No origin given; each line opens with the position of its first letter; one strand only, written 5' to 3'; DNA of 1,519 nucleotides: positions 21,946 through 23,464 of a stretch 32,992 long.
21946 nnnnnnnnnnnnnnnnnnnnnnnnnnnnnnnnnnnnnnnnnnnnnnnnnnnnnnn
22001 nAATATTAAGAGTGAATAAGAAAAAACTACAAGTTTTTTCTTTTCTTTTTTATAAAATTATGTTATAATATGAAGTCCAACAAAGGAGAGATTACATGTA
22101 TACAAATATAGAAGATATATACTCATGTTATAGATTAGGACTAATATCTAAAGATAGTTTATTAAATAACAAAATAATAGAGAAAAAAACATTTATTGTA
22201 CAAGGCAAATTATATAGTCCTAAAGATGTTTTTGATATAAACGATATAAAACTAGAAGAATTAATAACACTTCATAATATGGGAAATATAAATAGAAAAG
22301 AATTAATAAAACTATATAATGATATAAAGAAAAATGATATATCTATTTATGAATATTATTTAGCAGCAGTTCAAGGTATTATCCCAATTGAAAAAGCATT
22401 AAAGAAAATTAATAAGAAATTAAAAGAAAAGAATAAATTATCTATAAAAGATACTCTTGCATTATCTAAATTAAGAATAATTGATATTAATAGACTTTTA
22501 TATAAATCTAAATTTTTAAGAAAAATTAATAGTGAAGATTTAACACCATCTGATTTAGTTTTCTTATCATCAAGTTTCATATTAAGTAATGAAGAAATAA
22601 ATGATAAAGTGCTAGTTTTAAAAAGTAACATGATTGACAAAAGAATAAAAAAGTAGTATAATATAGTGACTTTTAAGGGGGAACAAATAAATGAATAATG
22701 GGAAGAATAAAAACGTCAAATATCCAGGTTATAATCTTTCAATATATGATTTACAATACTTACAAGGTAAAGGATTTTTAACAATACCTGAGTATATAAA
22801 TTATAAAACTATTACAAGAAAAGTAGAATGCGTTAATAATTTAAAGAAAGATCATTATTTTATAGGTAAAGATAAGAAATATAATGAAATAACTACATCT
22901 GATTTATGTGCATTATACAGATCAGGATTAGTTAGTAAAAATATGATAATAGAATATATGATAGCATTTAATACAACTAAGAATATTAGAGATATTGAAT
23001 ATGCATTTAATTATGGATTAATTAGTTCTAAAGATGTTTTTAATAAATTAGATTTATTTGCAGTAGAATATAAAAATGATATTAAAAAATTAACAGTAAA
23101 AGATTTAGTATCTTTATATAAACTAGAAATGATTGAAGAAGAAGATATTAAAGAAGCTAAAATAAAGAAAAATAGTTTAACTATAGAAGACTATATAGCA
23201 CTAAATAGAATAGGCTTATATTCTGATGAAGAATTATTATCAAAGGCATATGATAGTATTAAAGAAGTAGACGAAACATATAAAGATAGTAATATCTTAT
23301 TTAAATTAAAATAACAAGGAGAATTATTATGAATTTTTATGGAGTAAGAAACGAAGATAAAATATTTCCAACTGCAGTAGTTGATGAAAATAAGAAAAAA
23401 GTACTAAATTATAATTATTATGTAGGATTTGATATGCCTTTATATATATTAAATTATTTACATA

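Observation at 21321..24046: Terminator-bounded cassette of tandem paralogues built from a SHOCT-like 24-aa repeat, inserted between infB and rbfA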

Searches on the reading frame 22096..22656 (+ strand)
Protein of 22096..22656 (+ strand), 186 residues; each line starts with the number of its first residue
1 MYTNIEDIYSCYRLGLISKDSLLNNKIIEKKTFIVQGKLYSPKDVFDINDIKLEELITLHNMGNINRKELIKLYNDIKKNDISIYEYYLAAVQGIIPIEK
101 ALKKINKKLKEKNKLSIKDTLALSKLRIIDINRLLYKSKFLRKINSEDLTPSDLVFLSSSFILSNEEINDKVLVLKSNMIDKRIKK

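Call 5: search_protein_families(library=pfam, proteins=[window:22096-22656:+], max_evalue=10)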
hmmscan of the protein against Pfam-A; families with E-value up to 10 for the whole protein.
window:22096-22656:+ (186 aa): 2 families
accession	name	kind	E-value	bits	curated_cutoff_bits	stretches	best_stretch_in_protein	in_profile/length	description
PF14702.12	hGDE_central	-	0.05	13.7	27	1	47-138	105-181/247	Central domain of human glycogen debranching enzyme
PF07166.16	DUF1398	-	0.1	13.1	22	1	69-124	12-65/119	Protein of unknown function (DUF1398)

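Call 8: search_protein_families(library=ncbifam, proteins=[window:22096-22656:+], max_evalue=1)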
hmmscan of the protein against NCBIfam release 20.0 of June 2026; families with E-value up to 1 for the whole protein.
window:22096-22656:+ (186 aa): 0 families

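Call 9: search_protein_families(library=phrogs, proteins=[window:22096-22656:+], max_evalue=1)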
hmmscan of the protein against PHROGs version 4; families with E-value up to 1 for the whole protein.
window:22096-22656:+ (186 aa): 1 family
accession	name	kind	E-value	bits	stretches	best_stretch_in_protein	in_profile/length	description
phrog_8278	-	unknown function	0.34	12.2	1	144-163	30-50/61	-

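Call 58: search_protein_families(library=padloc, proteins=[window:22096-22656:+], max_evalue=1)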
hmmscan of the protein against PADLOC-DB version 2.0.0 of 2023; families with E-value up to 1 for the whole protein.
window:22096-22656:+ (186 aa): 0 families

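Call 70: predict_structure(alignment_id=A3)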
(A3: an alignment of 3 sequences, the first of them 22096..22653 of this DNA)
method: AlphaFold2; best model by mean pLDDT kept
length: 186 residues; sequences in the alignment: 3
mean_pLDDT: 79.0   pTM: 0.73
mean pLDDT of the five models: 79.0, 71.8, 70.3, 62.5, 61.7
residues with pLDDT >= 90: 20; 70-90: 125; 50-70: 38; < 50: 3
segments of 3 or more residues with pLDDT < 50: 184-186
pLDDT, mean of each block of 10 residues (from residue 1): 79 85 82 74 58 88 88 77 88 91 90 79 83 64 71 83 82 78 49
secondary structure, 60 per line:
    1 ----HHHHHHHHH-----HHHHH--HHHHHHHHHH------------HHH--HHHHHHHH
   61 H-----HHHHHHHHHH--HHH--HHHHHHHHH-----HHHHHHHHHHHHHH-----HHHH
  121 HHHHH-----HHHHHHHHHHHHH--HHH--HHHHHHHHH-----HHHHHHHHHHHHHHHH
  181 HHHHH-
elements in order: H5-13 H19-23 H26-35 H53-61 H67-76 H84-92 H98-111 H117-125 H131-143 H151-159 H165-185
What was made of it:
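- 22096..22656 (+): Paralogue C, 186 aa, five SHOCT-like hairpin repeats. Repeats start at aa 3, 51, 82, 115 and 149 (nt 22102, 22246, 22339, 22438, 22540). The AF2 model has pLDDT 79 and pTM 0.73, with five helix-loop-helix units (call 70).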

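Call 73: fold_search(model_id=the predicted structure, library=pdb)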
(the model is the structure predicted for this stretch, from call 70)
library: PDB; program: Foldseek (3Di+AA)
matches with E <= 10: 140; with E <= 0.001: 0
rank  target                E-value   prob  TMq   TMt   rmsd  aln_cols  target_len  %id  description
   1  3o1q_A                3.2e-01  0.16  0.18  0.17  14.1       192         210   18  Native Crystal Structure of Helicobacter pylori Urease Accessory Protein UreF (released 2010-08-18)
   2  3cxn_B                4.5e-01  0.15  0.18  0.17  14.1       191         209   18  Structure of the Urease Accessory Protein UreF from Helicobacter pylori (released 2009-05-12)
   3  3cxn_A                6.5e-01  0.13  0.17  0.16  14.2       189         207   16  Structure of the Urease Accessory Protein UreF from Helicobacter pylori (released 2009-05-12)
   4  3o1q_B                7.6e-01  0.12  0.18  0.17  14.1       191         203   18  Native Crystal Structure of Helicobacter pylori Urease Accessory Protein UreF (released 2010-08-18)
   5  3mv2_B                1.0e+00  0.15  0.28  0.20  13.3       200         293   20  Crystal Structure of a-COP in Complex with e-COP (released 2010-06-16)
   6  6a17                  1.5e+00  0.10  0.22  0.13  11.7       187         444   17  Crystal structure of CYP90B1 in complex with brassinazole (released 2019-06-12)
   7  6iqs_A                2.0e+00  0.23  0.36  0.28   9.6       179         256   15  Crystal structure of Prc with L245A and L340G mutations in complex with NlpI (released 2019-07-24)
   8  6ozu_A                2.1e+00  0.05  0.18  0.15  18.1       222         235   15  Crystal structure of the MIF4G domain of Trypanosoma cruzi translation initiation factor EIF4G5 (released 2019-12-11)
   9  1xnf_A                2.3e+00  0.15  0.34  0.27  10.2       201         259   11  Crystal structure of E.coli TPR-protein NlpI (released 2004-11-16)
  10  6ivo_D                2.3e+00  0.03  0.15  0.12  18.4       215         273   13  Crystal structure of a membrane protein P208A (released 2019-11-06)
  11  6iqq_A                2.5e+00  0.16  0.35  0.28  10.7       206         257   13  Crystal structure of Prc with S452I and L252Y mutations in complex with NlpI (released 2019-07-24)
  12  5ch6_B                2.5e+00  0.06  0.21  0.16  15.7       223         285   13  Crystal Structure of FRIGIDA Flowering-time Regulator (released 2016-05-25)
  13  5v5u_A                2.6e+00  0.20  0.41  0.28  12.3       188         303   14  Crystal structure of leucine-rich protein regulator, ElrR, from Enterococcus faecalis (released 2018-09-19)
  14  3ew3_A                2.7e+00  0.02  0.16  0.16  19.1       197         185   11  the 1:2 complex between a Nterminal elongated prolactin and the extra cellular domain of the rat prolactin receptor (released 2009-11-03)
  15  5iww_D                2.9e+00  0.09  0.27  0.20  12.9       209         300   12  Crystal structure of RNA editing factor of designer PLS-type PPR/9R protein in complex with MORF9/RIP9 (released 2017-03-29)
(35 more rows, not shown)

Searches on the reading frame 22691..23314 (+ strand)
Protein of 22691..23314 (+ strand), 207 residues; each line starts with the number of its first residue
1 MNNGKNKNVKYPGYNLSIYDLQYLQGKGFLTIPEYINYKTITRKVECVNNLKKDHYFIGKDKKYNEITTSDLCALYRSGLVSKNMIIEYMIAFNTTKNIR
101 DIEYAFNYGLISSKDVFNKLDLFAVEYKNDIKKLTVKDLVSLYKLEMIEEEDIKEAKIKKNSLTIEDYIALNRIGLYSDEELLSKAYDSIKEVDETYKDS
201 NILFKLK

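Call 5: search_protein_families(library=pfam, proteins=[window:22691-23314:+], max_evalue=10)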
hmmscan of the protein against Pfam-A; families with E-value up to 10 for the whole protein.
window:22691-23314:+ (207 aa): 2 families
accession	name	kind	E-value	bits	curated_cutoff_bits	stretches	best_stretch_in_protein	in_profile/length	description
PF17131.11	LolA_like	-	0.034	14.2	30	1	25-155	16-152/184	Outer membrane lipoprotein-sorting protein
PF02020.24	W2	-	0.062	13.8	30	1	115-155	4-43/79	eIF4-gamma/eIF5/eIF2-epsilon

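Call 8: search_protein_families(library=ncbifam, proteins=[window:22691-23314:+], max_evalue=1)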
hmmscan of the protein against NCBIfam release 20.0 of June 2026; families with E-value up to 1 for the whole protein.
window:22691-23314:+ (207 aa): 0 families

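Call 9: search_protein_families(library=phrogs, proteins=[window:22691-23314:+], max_evalue=1)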
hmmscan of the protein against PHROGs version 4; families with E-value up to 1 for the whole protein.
window:22691-23314:+ (207 aa): 2 families
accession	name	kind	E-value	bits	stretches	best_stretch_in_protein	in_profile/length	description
phrog_19876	-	unknown function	0.012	16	1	5-78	101-172/178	-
phrog_22184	-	unknown function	0.015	15.8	1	75-148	17-83/254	-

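Call 58: search_protein_families(library=padloc, proteins=[window:22691-23314:+], max_evalue=1)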
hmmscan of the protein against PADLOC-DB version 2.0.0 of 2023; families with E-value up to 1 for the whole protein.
window:22691-23314:+ (207 aa): 0 families

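Call 60: search_dna_similar(query=window:22691-23311:+, collection=plasmids, mode=protein, max_evalue=1, max_rows=10)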
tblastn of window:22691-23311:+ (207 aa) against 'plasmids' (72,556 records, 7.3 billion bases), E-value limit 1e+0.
No match.
